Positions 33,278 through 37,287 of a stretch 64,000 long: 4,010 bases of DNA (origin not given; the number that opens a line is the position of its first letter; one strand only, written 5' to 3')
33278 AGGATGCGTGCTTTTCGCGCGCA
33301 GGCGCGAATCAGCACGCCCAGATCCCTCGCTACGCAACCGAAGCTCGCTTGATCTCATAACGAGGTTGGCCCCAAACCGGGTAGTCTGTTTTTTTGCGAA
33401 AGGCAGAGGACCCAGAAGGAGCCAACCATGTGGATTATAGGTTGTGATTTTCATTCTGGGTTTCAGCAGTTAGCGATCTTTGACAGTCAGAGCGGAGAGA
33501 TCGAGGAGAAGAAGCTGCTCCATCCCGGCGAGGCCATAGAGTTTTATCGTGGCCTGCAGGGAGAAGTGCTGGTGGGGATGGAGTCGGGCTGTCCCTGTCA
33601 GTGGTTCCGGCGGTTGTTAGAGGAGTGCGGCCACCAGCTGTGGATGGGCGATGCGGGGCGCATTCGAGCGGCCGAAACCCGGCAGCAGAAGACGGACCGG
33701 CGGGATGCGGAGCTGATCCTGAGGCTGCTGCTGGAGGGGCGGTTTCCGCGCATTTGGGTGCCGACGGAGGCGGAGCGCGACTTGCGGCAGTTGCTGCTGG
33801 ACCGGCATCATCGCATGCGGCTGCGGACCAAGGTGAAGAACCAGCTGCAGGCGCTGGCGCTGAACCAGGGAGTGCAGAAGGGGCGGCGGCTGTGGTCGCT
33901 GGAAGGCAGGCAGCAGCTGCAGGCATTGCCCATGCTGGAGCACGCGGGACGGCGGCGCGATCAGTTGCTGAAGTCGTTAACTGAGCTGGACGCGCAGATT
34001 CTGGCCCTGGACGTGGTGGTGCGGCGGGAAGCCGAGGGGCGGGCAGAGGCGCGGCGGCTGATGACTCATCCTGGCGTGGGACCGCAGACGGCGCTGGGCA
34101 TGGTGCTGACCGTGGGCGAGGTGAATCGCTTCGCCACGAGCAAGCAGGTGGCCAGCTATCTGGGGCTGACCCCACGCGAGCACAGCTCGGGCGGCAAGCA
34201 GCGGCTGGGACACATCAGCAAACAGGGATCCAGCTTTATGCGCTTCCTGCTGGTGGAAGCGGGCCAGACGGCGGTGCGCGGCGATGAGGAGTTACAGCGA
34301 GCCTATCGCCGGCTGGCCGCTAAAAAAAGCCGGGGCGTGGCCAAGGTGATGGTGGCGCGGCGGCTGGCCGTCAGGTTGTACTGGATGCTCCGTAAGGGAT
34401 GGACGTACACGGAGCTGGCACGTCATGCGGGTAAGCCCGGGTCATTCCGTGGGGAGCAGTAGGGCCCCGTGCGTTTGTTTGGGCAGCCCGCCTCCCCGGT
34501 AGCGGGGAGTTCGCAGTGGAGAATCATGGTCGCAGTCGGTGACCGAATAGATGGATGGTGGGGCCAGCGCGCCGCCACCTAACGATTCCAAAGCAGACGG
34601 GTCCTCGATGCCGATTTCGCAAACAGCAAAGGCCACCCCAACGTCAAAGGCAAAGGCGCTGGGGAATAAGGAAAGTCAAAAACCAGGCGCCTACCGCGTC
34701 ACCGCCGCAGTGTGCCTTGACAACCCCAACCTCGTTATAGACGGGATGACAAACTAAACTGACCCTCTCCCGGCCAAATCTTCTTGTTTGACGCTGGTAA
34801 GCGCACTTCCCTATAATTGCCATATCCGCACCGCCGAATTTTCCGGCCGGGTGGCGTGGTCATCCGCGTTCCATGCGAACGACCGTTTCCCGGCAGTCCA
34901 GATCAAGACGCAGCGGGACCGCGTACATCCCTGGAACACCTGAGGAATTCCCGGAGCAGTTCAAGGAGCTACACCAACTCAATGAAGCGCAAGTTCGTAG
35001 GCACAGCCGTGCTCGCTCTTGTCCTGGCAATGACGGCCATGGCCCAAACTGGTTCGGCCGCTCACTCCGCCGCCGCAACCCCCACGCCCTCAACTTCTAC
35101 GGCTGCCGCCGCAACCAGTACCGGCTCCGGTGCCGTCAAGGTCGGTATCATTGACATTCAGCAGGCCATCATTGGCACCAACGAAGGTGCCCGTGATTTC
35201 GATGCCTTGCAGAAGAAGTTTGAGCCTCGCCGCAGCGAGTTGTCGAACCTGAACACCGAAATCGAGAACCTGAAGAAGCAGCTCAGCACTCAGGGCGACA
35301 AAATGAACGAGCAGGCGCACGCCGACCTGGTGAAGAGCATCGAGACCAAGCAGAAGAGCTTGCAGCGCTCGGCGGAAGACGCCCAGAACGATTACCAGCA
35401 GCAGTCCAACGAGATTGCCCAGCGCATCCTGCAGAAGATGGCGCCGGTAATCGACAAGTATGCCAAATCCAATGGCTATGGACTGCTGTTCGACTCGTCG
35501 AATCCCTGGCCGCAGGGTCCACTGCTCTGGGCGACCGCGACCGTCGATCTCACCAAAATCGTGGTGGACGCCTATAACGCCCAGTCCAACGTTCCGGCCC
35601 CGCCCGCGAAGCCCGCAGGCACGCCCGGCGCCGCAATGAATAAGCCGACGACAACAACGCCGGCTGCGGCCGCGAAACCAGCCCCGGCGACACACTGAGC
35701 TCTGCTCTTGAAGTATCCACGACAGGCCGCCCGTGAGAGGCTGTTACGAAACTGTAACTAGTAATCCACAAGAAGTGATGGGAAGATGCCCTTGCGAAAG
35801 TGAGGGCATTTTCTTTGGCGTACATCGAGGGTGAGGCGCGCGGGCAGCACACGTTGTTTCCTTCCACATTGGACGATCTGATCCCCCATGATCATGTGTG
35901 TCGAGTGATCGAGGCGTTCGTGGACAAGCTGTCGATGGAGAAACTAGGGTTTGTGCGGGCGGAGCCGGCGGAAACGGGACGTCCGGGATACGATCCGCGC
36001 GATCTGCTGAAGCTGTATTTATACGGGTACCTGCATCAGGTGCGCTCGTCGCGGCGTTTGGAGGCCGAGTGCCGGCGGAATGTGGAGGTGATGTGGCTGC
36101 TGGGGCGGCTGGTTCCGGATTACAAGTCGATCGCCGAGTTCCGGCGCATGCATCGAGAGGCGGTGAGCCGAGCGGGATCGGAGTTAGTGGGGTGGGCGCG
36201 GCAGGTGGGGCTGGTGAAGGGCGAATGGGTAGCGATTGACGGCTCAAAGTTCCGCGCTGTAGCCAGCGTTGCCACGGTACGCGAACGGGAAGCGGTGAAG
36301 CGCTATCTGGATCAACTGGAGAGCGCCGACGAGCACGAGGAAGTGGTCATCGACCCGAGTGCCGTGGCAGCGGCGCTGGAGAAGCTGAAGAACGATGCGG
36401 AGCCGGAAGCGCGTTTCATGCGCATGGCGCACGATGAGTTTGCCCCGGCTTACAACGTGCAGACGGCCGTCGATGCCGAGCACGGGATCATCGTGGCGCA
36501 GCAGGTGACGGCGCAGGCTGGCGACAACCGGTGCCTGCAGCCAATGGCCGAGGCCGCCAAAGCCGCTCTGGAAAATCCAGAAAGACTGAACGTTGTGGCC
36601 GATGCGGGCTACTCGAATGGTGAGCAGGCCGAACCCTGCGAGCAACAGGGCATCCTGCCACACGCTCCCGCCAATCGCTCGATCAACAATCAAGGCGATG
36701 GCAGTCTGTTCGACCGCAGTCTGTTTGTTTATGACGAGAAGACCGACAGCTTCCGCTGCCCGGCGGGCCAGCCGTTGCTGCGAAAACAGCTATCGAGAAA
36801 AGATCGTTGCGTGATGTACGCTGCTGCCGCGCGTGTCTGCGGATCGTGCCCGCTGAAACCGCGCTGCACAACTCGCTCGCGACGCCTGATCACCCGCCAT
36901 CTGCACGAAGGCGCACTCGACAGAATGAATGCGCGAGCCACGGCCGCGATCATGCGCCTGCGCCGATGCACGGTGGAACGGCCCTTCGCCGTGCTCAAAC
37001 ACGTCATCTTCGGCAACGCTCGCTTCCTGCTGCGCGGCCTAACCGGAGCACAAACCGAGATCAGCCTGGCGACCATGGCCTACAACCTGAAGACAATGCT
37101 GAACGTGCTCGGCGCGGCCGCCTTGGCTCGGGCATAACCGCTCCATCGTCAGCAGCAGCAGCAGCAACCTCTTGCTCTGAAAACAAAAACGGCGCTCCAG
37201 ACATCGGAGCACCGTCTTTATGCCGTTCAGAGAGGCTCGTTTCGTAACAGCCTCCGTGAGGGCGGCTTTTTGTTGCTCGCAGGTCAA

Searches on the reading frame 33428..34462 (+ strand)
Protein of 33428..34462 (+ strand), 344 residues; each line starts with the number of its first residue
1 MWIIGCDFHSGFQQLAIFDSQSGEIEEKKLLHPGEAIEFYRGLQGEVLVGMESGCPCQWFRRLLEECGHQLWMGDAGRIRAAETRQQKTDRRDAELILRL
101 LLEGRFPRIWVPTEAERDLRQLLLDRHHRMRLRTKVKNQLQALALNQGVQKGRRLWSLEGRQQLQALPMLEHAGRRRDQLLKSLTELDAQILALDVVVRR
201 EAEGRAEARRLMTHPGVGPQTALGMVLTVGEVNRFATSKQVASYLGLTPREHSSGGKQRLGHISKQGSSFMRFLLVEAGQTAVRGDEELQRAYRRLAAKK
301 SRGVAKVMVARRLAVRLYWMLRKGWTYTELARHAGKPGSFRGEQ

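Call 31: search_protein_families(library=pfam, proteins=[window:33428-34462:+], max_evalue=0.0001)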
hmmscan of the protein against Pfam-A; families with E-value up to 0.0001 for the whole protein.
window:33428-34462:+ (344 aa): 2 families
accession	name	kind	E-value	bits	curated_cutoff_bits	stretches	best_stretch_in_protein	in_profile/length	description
PF02371.22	Transposase_20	-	1.5e-25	89.8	21.3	1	209-293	2-86/87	Transposase IS116/IS110/IS902 family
PF01548.23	DEDD_Tnp_IS110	-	8.3e-12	45.6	29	1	5-143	2-149/155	Transposase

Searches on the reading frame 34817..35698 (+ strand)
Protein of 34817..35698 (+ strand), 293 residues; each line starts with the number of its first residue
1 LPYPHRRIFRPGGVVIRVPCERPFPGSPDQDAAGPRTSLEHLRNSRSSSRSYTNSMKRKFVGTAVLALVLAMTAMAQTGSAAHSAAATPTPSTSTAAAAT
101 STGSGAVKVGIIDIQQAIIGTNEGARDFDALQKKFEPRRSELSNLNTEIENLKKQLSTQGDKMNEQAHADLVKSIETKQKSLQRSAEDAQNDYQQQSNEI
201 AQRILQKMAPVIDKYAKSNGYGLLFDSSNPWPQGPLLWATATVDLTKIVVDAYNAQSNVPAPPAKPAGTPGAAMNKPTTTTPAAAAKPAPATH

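Call 31: search_protein_families(library=pfam, proteins=[window:34817-35698:+], max_evalue=0.0001)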
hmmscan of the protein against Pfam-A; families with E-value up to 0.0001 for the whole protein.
window:34817-35698:+ (293 aa): 1 family
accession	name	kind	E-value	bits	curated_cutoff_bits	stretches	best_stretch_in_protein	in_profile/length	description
PF03938.19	OmpH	-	1.6e-25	90.4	32.4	1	108-252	1-140/141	Outer membrane protein (OmpH-like)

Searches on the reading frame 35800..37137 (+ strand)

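Call 31: search_protein_families(library=pfam, proteins=[window:35800-37137:+], max_evalue=0.0001)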
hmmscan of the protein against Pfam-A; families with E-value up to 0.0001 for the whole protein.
window:35800-37137:+ (445 aa): 3 families
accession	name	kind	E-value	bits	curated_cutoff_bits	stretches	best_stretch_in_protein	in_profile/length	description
PF05598.16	DUF772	-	7.2e-18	64.8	23.1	1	60-119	1-65/74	Transposase domain (DUF772)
PF01609.27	DDE_Tnp_1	-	9.4e-17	61.9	23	1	183-430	8-200/200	Transposase DDE domain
PF13751.12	DDE_Tnp_1_6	-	2.3e-12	47.7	25.1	1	320-433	2-124/125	Transposase DDE domain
